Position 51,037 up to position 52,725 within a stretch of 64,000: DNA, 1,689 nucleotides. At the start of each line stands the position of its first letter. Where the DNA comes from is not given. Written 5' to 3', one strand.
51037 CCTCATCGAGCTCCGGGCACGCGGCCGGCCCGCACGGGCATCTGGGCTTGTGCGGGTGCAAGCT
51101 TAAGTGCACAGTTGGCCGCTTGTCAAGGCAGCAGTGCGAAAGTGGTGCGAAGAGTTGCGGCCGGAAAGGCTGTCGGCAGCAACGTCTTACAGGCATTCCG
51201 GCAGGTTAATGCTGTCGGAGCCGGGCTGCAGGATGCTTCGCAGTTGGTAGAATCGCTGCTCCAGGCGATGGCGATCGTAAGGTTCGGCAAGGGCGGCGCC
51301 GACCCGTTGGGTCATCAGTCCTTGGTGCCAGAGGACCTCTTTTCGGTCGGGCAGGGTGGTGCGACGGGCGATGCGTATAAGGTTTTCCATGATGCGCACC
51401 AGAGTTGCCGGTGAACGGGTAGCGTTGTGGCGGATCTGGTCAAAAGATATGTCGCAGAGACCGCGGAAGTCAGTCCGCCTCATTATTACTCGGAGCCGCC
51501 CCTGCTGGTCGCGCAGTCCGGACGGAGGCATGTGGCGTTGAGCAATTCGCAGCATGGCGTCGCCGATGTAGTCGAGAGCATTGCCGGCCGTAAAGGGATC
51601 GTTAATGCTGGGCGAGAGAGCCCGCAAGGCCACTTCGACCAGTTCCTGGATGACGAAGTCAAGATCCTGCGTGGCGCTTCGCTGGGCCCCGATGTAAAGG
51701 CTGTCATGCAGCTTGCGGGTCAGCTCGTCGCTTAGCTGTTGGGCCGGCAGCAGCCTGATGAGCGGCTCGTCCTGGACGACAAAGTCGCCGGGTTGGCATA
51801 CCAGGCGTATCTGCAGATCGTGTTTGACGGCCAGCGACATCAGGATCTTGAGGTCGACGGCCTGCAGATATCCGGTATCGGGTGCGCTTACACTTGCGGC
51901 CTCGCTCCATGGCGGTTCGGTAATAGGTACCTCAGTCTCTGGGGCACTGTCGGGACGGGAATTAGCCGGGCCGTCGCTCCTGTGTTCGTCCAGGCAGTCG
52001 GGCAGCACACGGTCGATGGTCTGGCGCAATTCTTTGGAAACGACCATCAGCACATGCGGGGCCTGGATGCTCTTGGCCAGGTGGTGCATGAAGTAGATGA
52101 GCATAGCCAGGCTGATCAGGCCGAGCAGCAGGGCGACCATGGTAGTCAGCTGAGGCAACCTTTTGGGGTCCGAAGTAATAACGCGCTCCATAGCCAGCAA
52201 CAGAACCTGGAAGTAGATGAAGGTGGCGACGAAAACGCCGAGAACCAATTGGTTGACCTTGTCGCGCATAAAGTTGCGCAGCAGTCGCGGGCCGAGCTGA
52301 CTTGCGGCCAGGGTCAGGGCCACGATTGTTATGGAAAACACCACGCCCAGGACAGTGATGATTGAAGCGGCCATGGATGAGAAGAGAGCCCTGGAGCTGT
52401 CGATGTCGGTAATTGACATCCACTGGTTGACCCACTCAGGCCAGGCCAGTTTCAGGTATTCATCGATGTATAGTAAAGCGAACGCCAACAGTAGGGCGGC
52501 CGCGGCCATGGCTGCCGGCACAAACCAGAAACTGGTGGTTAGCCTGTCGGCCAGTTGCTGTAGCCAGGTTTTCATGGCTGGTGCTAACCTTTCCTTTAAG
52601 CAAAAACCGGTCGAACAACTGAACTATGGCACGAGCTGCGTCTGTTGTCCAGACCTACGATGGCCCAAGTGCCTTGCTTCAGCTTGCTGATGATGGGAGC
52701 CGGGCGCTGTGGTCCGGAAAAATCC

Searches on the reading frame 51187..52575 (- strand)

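Call 3: search_protein_families(library=pfam, proteins=[window:51187-52575:-], max_evalue=1)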
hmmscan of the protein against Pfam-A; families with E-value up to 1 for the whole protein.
window:51187-52575:- (462 aa): 3 families
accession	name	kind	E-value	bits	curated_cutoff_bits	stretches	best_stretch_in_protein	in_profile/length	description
PF10011.15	DUF2254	-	1.3e-115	386.5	28.8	1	14-399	2-366/368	Predicted membrane protein (DUF2254)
PF11779.13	SPT_ssu-like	-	0.16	12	29.8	1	145-167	30-52/54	Small subunit of serine palmitoyltransferase-like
PF22571.1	LiaI-LiaF-TM_PspC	-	0.65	10.2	27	1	70-168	41-140/142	PspC transmembrane region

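Call 4: search_protein_families(library=ncbifam, proteins=[window:51187-52575:-], max_evalue=1)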
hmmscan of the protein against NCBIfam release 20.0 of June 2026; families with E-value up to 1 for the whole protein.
window:51187-52575:- (462 aa): 1 family
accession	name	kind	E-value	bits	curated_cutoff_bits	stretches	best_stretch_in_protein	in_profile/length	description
TIGR03025.1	EPS_sugtrans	subfamily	0.36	10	295.55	1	78-186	33-139/445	exopolysaccharide biosynthesis polyprenyl glycosylphosphotransferase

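Call 7: search_protein_families(library=padloc, proteins=[window:51187-52575:-], max_evalue=1)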
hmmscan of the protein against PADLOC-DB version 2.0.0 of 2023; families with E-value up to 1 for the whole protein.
window:51187-52575:- (462 aa): 0 families

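Call 8: search_protein_families(library=phrogs, proteins=[window:51187-52575:-], max_evalue=1)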
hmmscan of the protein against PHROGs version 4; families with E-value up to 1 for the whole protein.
window:51187-52575:- (462 aa): 1 family
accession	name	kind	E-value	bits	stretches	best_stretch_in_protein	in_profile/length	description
phrog_27913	-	unknown function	8.9e-17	62.1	1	64-340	18-272/386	-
